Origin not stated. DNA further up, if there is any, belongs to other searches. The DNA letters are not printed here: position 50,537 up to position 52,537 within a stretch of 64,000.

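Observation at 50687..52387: Uncharacterised 566-aa Mrr-like nuclease-domain protein translationally adjacent to an EcoRV-type R-M pair: candidate new defense component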

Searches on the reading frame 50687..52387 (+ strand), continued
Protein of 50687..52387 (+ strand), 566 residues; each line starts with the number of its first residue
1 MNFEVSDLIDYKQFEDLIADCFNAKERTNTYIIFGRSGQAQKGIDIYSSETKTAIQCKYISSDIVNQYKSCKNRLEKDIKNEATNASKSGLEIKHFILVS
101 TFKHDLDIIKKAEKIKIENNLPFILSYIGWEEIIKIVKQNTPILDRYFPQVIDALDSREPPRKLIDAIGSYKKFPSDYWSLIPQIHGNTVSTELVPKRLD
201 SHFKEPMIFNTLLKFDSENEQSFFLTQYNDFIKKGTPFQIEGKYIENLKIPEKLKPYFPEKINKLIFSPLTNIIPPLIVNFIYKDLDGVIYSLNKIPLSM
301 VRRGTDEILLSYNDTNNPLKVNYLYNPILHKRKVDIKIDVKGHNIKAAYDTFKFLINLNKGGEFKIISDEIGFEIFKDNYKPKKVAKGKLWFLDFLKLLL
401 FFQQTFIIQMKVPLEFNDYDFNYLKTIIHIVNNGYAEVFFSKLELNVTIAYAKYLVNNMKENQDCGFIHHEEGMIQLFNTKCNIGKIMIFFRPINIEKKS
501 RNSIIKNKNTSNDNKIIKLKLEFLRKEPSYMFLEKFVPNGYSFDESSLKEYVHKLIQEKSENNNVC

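Call 49: find_related_loci(query=A2, collection=genome_contigs, flank=10000)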
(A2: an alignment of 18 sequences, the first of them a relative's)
Query A2 (543 aa) in genome_contigs; peptide patterns used: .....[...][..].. (x = any residue, [..] = any of these).
33 stretches matched a pattern; 25 encode a relative of the query (tblastn E <= 1e-3); 25 distinct loci.
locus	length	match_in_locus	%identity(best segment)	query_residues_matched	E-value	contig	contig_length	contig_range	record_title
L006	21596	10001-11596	36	1-534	6e-107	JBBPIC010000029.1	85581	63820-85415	MAG: Acidobacteriota bacterium isolate BPF2-06-08_bin_1 NODE_29_length_85581_cov_34.986881, whole genome shotgun sequenc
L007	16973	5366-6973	35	1-537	8e-101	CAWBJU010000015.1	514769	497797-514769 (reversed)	MAG: uncultured Acidobacteriota bacterium isolate MFD09206.bin.2.153 genome assembly, contig: contig_26340, whole genome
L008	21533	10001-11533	36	1-510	2e-99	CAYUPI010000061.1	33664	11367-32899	MAG TPA_asm: uncultured Verrucomicrobiota bacterium isolate binchicken_co185_233 genome assembly, contig: NODE_1633_leng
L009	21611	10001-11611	34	1-536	1e-96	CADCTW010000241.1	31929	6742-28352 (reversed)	MAG: uncultured Gemmatimonadetes bacterium isolate AVDCRST_MAG68 genome assembly, contig: NODE89, whole genome shotgun s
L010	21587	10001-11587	34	1-534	1e-93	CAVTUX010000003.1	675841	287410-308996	MAG: uncultured Verrucomicrobiae bacterium isolate MFD04944.bin.2.35 genome assembly, contig: contig_30614, whole genome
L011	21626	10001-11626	35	1-536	1e-93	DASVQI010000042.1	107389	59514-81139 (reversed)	MAG TPA_asm: Pyrinomonadaceae bacterium isolate SMAG_U3204 k141_306288, whole genome shotgun sequence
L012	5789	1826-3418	34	1-534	2e-91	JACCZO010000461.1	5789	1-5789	MAG: Chthoniobacterales bacterium isolate MGR_bin232 SD2897-2912_k127_8282533, whole genome shotgun sequence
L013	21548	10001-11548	34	1-519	1e-90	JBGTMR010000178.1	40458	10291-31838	MAG: Pyrinomonadaceae bacterium isolate JTS-RE369 k141_627076, whole genome shotgun sequence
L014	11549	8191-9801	32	2-538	8e-89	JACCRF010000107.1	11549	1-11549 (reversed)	MAG: Gemmatimonadaceae bacterium isolate MGR_bin15 SD2897-2912_k127_4822906, whole genome shotgun sequence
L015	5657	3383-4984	31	1-534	3e-85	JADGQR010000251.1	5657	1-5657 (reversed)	MAG: Gemmatimonadaceae bacterium isolate Chersky_446 k127_17878184, whole genome shotgun sequence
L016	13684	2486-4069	29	2-535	7e-71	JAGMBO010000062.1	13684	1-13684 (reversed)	MAG: Candidatus Eisenbacteria bacterium isolate RS_16_23 ZL425.bin.23.fa_62, whole genome shotgun sequence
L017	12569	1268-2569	33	1-434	6e-70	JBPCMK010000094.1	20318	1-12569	MAG: Pyrinomonadaceae bacterium isolate TH_ant_mag_102 S1Ck127_2060672_flag_0_multi_9.0000_len_20318, whole genome shotg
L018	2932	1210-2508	33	1-433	7e-69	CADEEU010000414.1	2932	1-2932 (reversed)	MAG: uncultured Acidobacteria bacterium isolate Acidobacteria sp. RBC098 genome assembly, contig: MAG098_414, whole geno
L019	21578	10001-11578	34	1-534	1e-83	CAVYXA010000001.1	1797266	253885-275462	MAG: uncultured Verrucomicrobiae bacterium isolate MFD04944.bin.1.267 genome assembly, contig: contig_10188, whole genom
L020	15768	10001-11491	31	3-492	1e-62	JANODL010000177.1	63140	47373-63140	MAG: Acidobacteriota bacterium isolate VAR_17_metabat_128 VAR_17_k141_2346527, whole genome shotgun sequence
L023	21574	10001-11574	30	1-534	1e-68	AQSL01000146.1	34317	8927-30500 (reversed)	Candidatus Latescibacter anaerobius SCGC AAA252-E07 A252E7DRAFT_contig_18_0.19_C, whole genome shotgun sequence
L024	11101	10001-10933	33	2-318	7e-50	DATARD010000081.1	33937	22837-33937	MAG TPA_asm: Thermoanaerobaculia bacterium isolate SMAG_U5484 k141_5970822, whole genome shotgun sequence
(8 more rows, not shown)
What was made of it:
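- Tried and rejected: A core subset worked (call 49).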

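Call 50: fold_search(model_id=the predicted structure, library=pdb)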
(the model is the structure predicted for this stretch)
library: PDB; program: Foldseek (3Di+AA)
matches with E <= 10: 1129; with E <= 0.001: 0
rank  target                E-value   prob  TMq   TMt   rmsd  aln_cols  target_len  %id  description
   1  8dgf_B                5.4e-03  1.00  0.20  0.08   6.1       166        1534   13  Avs4 bound to phage PhiV-1 portal (released 2022-08-03)
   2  7o6r                  1.0e-02  0.15  0.09  0.09  22.5       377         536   11  Crystal structure of bovine Hsc70(aa1-554)E213A/D214A in complex with 1H-Indazole (released 2022-05-04)
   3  7e8r                  1.6e-02  0.92  0.15  0.22   7.9       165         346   16  EcoT38I restriction endonuclease (released 2022-03-02)
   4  7edb_B                1.8e-02  0.87  0.15  0.23  11.3       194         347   15  EcoT38I restriction endonuclease complexed with DNA (released 2022-03-16)
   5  7ada_A                1.8e-02  0.11  0.07  0.08  22.9       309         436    9  Crystal structure of helicase Pif1 from Thermus oshimai mutant Q164C-E409C (released 2021-04-07)
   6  6qnp_C                2.3e-02  0.10  0.08  0.11  19.9       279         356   10  CLATHRIN HEAVY CHAIN N-TERMINAL DOMAIN BOUND TO GTSE1 LIDL MOTIF (released 2019-08-28)
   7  6xzt_A                2.9e-02  0.08  0.07  0.08  23.1       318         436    9  Crystal structure of helicase Pif1 from Thermus oshimai mutant G110C-E410C (released 2021-02-17)
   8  7a4u                  3.1e-02  0.12  0.08  0.09  30.2       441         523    8  Crystal structure of lid-truncated apo BiP in an oligomeric state (released 2020-12-16)
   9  4b9q_D                3.1e-02  0.08  0.08  0.08  24.5       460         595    8  Open conformation of ATP-bound Hsp70 homolog DnaK (released 2012-11-14)
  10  7edb_A                3.3e-02  0.95  0.17  0.25   6.1       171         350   15  EcoT38I restriction endonuclease complexed with DNA (released 2022-03-16)
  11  9qcc_N                3.3e-02  0.23  0.09  0.11  24.5       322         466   10  Activated XauSPARDA filament assembly with bound dsDNA substrate (released 2025-12-17)
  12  7zx4_A                3.5e-02  0.09  0.08  0.11  19.6       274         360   10  Clathrin N-terminal domain in complex with a HURP phospho-peptide (released 2023-03-29)
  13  7nfc_H                3.9e-02  0.08  0.11  0.10  24.5       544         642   10  Cryo-EM structure of NHEJ super-complex (dimer) (released 2021-08-18)
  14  1utc_A                4.6e-02  0.09  0.08  0.11  19.2       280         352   11  Clathrin terminal domain complexed with TLPWDLWTT (released 2004-02-25)
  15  4e1t                  4.6e-02  0.06  0.06  0.11  26.7       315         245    7  X-ray crystal structure of the transmembrane beta-domain from invasin from Yersinia pseudotuberculosis (released 2012-06-13)
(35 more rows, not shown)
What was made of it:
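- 50687..51145 (+): N-terminal Mrr-type PD-(D/E)xK nuclease module (residues 1-153). Catalytic codons: E15 at 50729-50731, D45 at 50819-50821, Q56 at 50852-50854, K58 at 50858-50860. Foldseek: Avs4 probability 1.0 (call 50).
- Weak Foldseek similarity to EcoT38I (call 50).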

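Call 57: search_protein_families(library=pfam, alignment_id=A4, max_evalue=0.0001)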
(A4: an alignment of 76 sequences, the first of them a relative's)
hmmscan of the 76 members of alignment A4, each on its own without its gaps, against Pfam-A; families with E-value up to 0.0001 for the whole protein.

A. member 1, L002:3-626:+ (208 aa): 1 family
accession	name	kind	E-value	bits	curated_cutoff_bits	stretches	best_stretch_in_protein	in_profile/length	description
PF01515.24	PTA_PTB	-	6.3e-81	272.7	24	1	1-203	115-317/319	Phosphate acetyl/butaryl transferase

B. families by the number of members that match (of 76 scanned): 106 families (the first 25 are shown)
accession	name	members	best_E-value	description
PF02780.25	Transketolase_C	3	5.8e-13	Transketolase, C-terminal domain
PF02779.29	Transket_pyr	2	7.5e-56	Transketolase, pyrimidine binding domain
PF01555.25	N6_N4_Mtase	2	1.6e-48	DNA methylase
PF22613.1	Transketolase_C_1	2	1.4e-40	Transketolase-like TK C-terminal domain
PF00456.26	Transketolase_N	2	1.1e-13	Transketolase, thiamine diphosphate binding domain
PF00464.25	SHMT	1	6.5e-171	Serine hydroxymethyltransferase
PF13205.12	Big_5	1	1e-138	Bacterial Ig-like domain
PF01515.24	PTA_PTB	1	6.3e-81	Phosphate acetyl/butaryl transferase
PF00009.33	GTP_EFTU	1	4.7e-57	Elongation factor Tu GTP binding domain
PF13517.12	FG-GAP_3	1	1.5e-56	FG-GAP-like repeat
PF00005.33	ABC_tran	1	1.4e-47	ABC transporter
PF03781.23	FGE-sulfatase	1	1.2e-46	Sulfatase-modifying factor enzyme 1-like domain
PF02016.21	Peptidase_S66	1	1.1e-45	LD-carboxypeptidase N-terminal domain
PF16921.10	Tex_YqgF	1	1.7e-45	Tex protein YqgF-like domain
PF21018.2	BipA_C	1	1.7e-44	TypA/BipA C-terminal domain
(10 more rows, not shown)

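Call 60: search_protein_families(library=pfam, proteins=[P0010, P0016, P0021, P0042, P0043, P0056, P0029, P0038, P0046, P0004], max_evalue=0.001)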
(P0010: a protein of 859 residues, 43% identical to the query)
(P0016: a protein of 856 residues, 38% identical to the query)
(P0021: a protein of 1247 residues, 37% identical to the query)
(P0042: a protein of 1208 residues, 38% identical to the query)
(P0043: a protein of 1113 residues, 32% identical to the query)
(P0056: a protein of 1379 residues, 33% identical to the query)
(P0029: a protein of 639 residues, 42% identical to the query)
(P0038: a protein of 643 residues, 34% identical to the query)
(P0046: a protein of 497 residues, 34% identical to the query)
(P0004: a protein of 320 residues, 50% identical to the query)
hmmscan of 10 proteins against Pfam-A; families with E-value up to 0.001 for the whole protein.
P0010 (859 aa): 9 families
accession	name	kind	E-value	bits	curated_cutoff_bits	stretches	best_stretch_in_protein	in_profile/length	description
PF13424.12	TPR_12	-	2.6e-12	47.2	30.1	1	696-769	4-77/77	Tetratricopeptide repeat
PF02810.21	SEC-C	-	5.4e-10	39.4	20.4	1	842-859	1-18/19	SEC-C motif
PF07719.23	TPR_2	-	2.8e-09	36.8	27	0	738-770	2-34/34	Tetratricopeptide repeat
PF13374.12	TPR_10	-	2.3e-06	27.8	27.5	0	737-768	2-33/42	Tetratricopeptide repeat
PF13181.12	TPR_8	-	5.6e-05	23.4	25.7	0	737-766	1-30/34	Tetratricopeptide repeat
PF24885.1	TPR_NPHP3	-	9.3e-05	22.4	100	1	693-806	97-210/239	Nephrocystin-3 TPR domain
PF04851.21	ResIII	-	0.0003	21.2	22.5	0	186-280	12-105/164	Type III restriction enzyme, res subunit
PF00931.28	NB-ARC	-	0.00059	19.6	23.5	0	186-333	5-167/248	NB-ARC domain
PF25201.1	nSTAND6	-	0.00076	20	27.7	0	179-223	1-45/148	Novel STAND NTPase 6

P0016 (856 aa): 8 families
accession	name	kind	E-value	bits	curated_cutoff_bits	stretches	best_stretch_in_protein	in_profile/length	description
PF13424.12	TPR_12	-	2.8e-14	53.5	30.1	1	689-757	4-72/77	Tetratricopeptide repeat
PF00931.28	NB-ARC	-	5.3e-09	36.1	23.5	1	183-336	3-166/248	NB-ARC domain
PF02810.21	SEC-C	-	4.8e-08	33.2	20.4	1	838-856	1-19/19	SEC-C motif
PF13374.12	TPR_10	-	1.4e-07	31.7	27.5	0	691-726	5-40/42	Tetratricopeptide repeat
PF24885.1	TPR_NPHP3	-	0.00013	21.9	100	1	619-758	73-211/239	Nephrocystin-3 TPR domain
PF25201.1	nSTAND6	-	0.00017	22.1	27.7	0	178-223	1-46/148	Novel STAND NTPase 6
PF07719.23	TPR_2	-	0.00025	21.4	27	0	732-760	3-31/34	Tetratricopeptide repeat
PF00515.34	TPR_1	-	0.00044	20.4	27.8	0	690-715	3-28/34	Tetratricopeptide repeat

P0021 (1247 aa): 0 families

P0042 (1208 aa): 3 families
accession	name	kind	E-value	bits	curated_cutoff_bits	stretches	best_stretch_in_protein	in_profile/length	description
PF13599.13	Pentapeptide_4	-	3.6e-07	30.6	38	1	1019-1072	25-78/78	Pentapeptide repeat region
PF05729.18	NACHT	-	0.0001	22.6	26.7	1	435-596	8-160/167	NACHT domain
PF00805.28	Pentapeptide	-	0.00035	20.5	20.2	0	1022-1056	3-37/40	Pentapeptide repeats (8 copies)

P0043 (1113 aa): 13 families
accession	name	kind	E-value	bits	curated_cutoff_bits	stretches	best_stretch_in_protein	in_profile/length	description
PF13424.12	TPR_12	-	2.6e-27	95.3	30.1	3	578-653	2-77/77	Tetratricopeptide repeat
PF07719.23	TPR_2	-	8e-19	66.6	27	0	579-608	1-30/34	Tetratricopeptide repeat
PF00515.34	TPR_1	-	1.6e-17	62.9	27.8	1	662-690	2-30/34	Tetratricopeptide repeat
PF13181.12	TPR_8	-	5.2e-17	60.9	25.7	0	579-608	1-30/34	Tetratricopeptide repeat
PF13374.12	TPR_10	-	1.6e-16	60.1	27.5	1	579-610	2-33/42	Tetratricopeptide repeat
PF24885.1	TPR_NPHP3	-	2.3e-09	37.5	100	1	573-697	93-219/239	Nephrocystin-3 TPR domain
PF17874.7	TPR_MalT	-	3.5e-08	33.5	45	1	626-772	45-192/336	MalT-like TPR region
PF13401.12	AAA_22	-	7.9e-08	33.1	27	1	187-288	6-109/130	AAA domain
PF13428.12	TPR_14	-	3.4e-05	24.5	23.5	0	582-609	4-31/44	Tetratricopeptide repeat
PF18928.5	DUF5677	-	7.2e-05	23.4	27.1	1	891-948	1-60/166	Family of unknown function (DUF5677)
PF13176.12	TPR_7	-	7.5e-05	23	27.9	0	582-598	2-18/36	Tetratricopeptide repeat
PF00931.28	NB-ARC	-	0.00047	19.9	23.5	0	188-358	20-208/248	NB-ARC domain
PF14559.12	TPR_19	-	0.00099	19.8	25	0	551-604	5-50/68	Tetratricopeptide repeat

P0056 (1379 aa): 1 family
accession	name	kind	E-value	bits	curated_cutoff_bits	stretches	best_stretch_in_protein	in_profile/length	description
PF25199.1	nSTAND_NTPase5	-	6.4e-05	23.3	34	1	207-315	41-138/145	Novel STAND NTPase 5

P0029 (639 aa): 15 families
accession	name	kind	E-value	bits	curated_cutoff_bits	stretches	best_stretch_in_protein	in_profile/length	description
PF13181.12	TPR_8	-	1.6e-24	84.3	25.7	2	456-487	2-33/34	Tetratricopeptide repeat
PF07719.23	TPR_2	-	1.2e-22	78.5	27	2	355-384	3-32/34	Tetratricopeptide repeat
PF13431.12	TPR_17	-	4.5e-22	76.9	24.4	0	478-504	2-28/34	Tetratricopeptide repeat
PF13414.12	TPR_11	-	2.2e-19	69.3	26.8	2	462-501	1-40/42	TPR repeat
PF00515.34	TPR_1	-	6.2e-19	67.4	27.8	2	456-488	2-34/34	Tetratricopeptide repeat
PF13424.12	TPR_12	-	2.4e-17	63.3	30.1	1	522-580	2-68/77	Tetratricopeptide repeat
PF14559.12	TPR_19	-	1.2e-14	54.8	25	1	365-403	3-41/68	Tetratricopeptide repeat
PF13428.12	TPR_14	-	6.1e-12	45.4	23.5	0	356-395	4-43/44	Tetratricopeptide repeat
PF13432.12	TPR_16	-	6.6e-12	46.1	32.7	0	428-475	4-51/65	Tetratricopeptide repeat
PF23914.1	TPR_CcmH_CycH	-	1.3e-11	45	42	1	331-437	28-137/158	Cytochrome c-type biogenesis protein H TPR domain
PF25063.1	ARM_TT21_C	-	3.8e-10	40.4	35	0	532-586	104-158/209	Tetratricopeptide repeat protein 21 C-terminal ARM domain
PF12895.13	ANAPC3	-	3.7e-09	37.2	27.2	1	333-404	3-73/82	Anaphase-promoting complex, cyclosome, subunit 3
PF13374.12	TPR_10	-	1e-05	25.8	27.5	0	359-385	8-34/42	Tetratricopeptide repeat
PF13174.12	TPR_6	-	6.2e-05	23.8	26.3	0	356-378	3-25/33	Tetratricopeptide repeat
PF14853.12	Fis1_TPR_C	-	0.0006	20.4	25.3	0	358-383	6-31/53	Fis1 C-terminal tetratricopeptide repeat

P0038 (643 aa): 0 families

P0046 (497 aa): 0 families

P0004 (320 aa): 0 families
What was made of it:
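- On Avs / STAND antiviral NTPases: Only the nuclease head is shared (call 60).
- The closest sequence relatives of the head are effectors of STAND proteins, which are not sequence- or modification-targeted (call 60).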

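Call 61: search_solved_structures(query=A1, max_evalue=10, show_alignments=2)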
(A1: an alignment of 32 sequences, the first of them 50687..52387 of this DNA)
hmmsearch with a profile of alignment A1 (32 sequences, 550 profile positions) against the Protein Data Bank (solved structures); distinct sequences matched with E-value up to 10: 0.
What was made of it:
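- Tried and rejected: Profile of the whole family against PDB sequences: no hit (call 61).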

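Call 63: fold_search(model_id=the predicted structure, library=viral)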
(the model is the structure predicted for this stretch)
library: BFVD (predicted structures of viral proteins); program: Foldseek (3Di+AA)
matches with E <= 10: 1111; with E <= 0.001: 1
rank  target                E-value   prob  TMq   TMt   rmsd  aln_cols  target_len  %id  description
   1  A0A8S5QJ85            3.4e-05  1.00  0.19  0.35  23.1       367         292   11  Restriction endonuclease [Siphoviridae sp. ctezl47]
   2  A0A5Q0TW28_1          2.7e-03  0.14  0.08  0.06  28.8       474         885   11  RNA-dependent RNA polymerase [Osterfarnebo virus]
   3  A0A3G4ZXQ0            8.4e-03  0.12  0.09  0.06  26.9       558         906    9  Hsp70 protein [Faunusvirus sp.]
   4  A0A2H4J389            1.5e-02  0.99  0.15  0.21   6.4       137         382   14  Type VII secretion protein [uncultured Caudovirales phage]
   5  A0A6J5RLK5            1.5e-02  0.60  0.12  0.20  18.2       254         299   14  CRISPR-associated Cas4-like protein [uncultured Caudovirales phage]
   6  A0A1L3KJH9            1.5e-02  0.08  0.08  0.05  27.3       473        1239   10  RdRp catalytic domain-containing protein [Behai endorna-like virus 1]
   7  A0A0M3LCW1            1.6e-02  0.16  0.10  0.07  22.3       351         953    9  Protein TE25 [Testudinid alphaherpesvirus 3]
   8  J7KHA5                1.8e-02  0.09  0.06  0.11  24.1       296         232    9  Uncharacterized protein [Erwinia phage phiEaH2]
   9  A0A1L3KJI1            1.8e-02  0.09  0.07  0.05  26.5       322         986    9  (no name in the UniProt tables at hand)
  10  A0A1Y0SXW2            1.9e-02  0.60  0.09  0.27  19.8       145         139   14  Uncharacterized protein [Pseudomonas phage Noxifer]
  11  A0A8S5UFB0            2.7e-02  0.16  0.09  0.13  19.1       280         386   11  Helix-turn-helix domain protein [Myoviridae sp. ctcyQ27]
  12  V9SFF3                4.0e-02  0.77  0.16  0.38  13.6       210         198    8  DNA-directed RNA polymerase subunit RPB5 [Tunisvirus fontaine2]
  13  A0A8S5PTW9            4.0e-02  0.09  0.06  0.14  21.4       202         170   10  Uncharacterized protein [Myoviridae sp. ctjhW4]
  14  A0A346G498            4.5e-02  0.11  0.09  0.09  22.5       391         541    8  (no name in the UniProt tables at hand)
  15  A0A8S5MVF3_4          5.1e-02  0.07  0.07  0.05  22.9       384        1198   10  DNA methylase [Caudovirales sp. ctUL28]
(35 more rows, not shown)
